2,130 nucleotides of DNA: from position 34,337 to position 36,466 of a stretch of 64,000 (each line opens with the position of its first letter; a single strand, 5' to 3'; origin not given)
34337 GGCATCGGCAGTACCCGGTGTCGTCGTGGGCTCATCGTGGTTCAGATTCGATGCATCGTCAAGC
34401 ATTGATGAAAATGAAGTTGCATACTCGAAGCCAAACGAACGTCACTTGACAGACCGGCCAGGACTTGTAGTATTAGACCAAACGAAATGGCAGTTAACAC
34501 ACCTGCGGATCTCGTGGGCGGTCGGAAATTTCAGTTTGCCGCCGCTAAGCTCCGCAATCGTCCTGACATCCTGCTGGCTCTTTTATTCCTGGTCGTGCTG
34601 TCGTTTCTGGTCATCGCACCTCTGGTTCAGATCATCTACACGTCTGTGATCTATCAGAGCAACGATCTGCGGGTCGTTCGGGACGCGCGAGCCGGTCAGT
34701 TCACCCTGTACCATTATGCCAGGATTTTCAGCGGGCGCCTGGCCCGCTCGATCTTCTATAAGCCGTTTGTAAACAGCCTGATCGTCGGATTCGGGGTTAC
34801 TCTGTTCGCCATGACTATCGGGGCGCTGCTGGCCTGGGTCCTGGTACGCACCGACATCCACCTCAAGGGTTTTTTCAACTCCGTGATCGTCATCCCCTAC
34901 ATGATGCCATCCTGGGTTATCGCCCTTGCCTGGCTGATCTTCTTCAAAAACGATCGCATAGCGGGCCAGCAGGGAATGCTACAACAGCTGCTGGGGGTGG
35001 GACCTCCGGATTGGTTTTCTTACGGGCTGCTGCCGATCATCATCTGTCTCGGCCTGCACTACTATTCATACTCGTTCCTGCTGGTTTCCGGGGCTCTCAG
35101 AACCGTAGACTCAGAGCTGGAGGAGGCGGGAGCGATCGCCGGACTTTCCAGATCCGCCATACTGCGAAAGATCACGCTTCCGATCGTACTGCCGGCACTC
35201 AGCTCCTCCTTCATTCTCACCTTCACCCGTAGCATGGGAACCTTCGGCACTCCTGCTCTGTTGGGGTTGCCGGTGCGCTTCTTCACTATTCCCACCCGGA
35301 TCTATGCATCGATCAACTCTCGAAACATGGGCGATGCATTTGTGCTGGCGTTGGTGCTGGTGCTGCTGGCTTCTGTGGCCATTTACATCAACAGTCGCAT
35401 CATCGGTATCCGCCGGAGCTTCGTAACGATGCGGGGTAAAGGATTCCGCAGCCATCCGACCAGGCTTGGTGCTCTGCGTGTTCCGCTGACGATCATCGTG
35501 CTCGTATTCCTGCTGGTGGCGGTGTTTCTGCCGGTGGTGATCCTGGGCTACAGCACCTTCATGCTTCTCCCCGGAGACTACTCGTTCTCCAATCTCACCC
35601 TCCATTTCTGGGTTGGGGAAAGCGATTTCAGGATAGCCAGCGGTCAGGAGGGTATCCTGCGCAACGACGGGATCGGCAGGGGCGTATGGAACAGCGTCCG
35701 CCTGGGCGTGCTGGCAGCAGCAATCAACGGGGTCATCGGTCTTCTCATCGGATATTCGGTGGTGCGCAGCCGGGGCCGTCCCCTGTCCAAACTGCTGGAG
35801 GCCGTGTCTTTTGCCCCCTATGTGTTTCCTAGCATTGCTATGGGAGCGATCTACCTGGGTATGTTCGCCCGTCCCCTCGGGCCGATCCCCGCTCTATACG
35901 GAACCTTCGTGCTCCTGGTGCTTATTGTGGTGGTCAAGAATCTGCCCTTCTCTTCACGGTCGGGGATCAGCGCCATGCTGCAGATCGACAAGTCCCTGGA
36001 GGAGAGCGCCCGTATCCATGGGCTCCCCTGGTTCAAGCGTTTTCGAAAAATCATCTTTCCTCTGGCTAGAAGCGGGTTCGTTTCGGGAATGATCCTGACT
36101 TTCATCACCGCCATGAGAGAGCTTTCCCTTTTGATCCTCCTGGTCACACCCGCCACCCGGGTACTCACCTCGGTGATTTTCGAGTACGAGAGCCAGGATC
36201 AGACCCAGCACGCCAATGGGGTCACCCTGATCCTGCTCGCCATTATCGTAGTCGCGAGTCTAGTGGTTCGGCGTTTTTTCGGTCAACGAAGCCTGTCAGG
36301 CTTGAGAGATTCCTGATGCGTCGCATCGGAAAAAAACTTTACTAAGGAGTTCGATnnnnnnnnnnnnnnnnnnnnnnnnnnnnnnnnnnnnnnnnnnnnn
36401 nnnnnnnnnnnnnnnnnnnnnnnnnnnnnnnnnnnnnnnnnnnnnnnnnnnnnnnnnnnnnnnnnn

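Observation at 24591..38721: FbpABC/AfuABC-type importers embedded in sugar-kinase/phosphatase/isomerase genes: likely sugar-phosphate uptake, not iron (clusters A and B)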

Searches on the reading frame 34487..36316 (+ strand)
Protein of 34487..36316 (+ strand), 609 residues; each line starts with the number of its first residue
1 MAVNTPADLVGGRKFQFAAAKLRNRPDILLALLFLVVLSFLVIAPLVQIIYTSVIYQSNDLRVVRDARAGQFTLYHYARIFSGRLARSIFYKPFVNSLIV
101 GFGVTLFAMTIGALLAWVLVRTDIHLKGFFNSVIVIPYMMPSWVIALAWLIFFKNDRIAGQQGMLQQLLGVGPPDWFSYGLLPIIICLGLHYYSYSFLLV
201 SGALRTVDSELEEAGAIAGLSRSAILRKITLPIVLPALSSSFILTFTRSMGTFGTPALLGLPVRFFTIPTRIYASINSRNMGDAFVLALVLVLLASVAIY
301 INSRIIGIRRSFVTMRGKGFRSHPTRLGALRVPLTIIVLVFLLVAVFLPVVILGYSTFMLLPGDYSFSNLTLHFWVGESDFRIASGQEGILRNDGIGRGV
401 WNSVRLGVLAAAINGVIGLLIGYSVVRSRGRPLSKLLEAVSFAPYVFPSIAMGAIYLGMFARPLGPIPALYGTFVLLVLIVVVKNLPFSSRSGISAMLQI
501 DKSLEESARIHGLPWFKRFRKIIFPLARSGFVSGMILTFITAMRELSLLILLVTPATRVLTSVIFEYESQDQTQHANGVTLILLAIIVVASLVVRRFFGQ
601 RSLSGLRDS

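Call 4: search_protein_families(library=pfam, proteins=[window:34487-36316:+])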
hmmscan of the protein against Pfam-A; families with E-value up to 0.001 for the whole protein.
window:34487-36316:+ (609 aa): 1 family
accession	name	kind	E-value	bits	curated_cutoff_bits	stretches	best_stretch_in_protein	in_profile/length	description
PF00528.27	BPD_transp_1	-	1.9e-33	116.2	26.4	2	417-597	4-174/184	Binding-protein-dependent transport system inner membrane component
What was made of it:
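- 34487..36316 (+): Cluster B fused two-domain ABC permease (609 aa). Two BPD_transp_1 stretches (call 4).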

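Call 5: search_protein_families(library=ncbifam, proteins=[window:34487-36316:+], max_evalue=0.01)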
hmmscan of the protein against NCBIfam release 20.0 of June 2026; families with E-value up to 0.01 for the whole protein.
window:34487-36316:+ (609 aa): 30 families (the best 25 are shown)
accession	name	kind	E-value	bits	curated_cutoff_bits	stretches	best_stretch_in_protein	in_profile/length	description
TIGR03262.1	PhnU2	equivalog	3.2e-43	148.2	593.25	1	31-595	7-530/546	putative 2-aminoethylphosphonate ABC transporter permease subunit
TIGR02141.1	modB_ABC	equivalog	2.6e-36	125.2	182.6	2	97-301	3-201/208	molybdate ABC transporter permease subunit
TIGR01581.1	Mo_ABC_porter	hypoth_equivalog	7.7e-32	110.6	210.3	2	94-299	23-223/225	ABC transporter permease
TIGR00969.1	3a0106s02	subfamily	3.5e-26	92.3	240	2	94-301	63-265/272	sulfate ABC transporter permease subunit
TIGR02139.1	permease_CysT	equivalog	5.7e-26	91.7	246.1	2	96-299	54-252/265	sulfate ABC transporter permease subunit CysT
NF006939.0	PRK09421.1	equivalog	3.1e-25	88.9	262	2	96-303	14-218/230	molybdate ABC transporter permease subunit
TIGR03255.1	PhnV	equivalog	5.7e-24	85.2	358.7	2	37-299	22-258/270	2-aminoethylphosphonate ABC transport system, membrane component PhnV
NF040839.1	tungstate_WtpB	equivalog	3.8e-23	82.4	340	2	89-306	41-247/251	tungstate ABC transporter permease WtpB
NF007047.0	PRK09500.1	equivalog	4.1e-22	79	326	2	33-306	9-251/257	spermidine/putrescine ABC transporter permease PotC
TIGR03226.1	PhnU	equivalog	8.5e-20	71.4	283.45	2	18-307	33-304/311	2-aminoethylphosphonate ABC transporter permease subunit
NF011624.0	PRK15050.1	equivalog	1.1e-19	70.6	247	2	18-309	15-288/297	2-aminoethylphosphonate ABC transporter permease subunit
NF008208.0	PRK10971.1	equivalog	1.3e-17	64.2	415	2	98-257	64-216/277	sulfate/thiosulfate ABC transporter permease CysT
NF008232.0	PRK10999.1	equivalog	1.4e-14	53.7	392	1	76-253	269-447/520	maltose ABC transporter permease MalF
NF007044.0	PRK09497.1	equivalog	1.1e-13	51.3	348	2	34-301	15-272/285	spermidine/putrescine ABC transporter permease PotB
NF007963.0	PRK10683.1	equivalog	6.2e-13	48.8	489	2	468-596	179-307/317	putrescine ABC transporter permease PotH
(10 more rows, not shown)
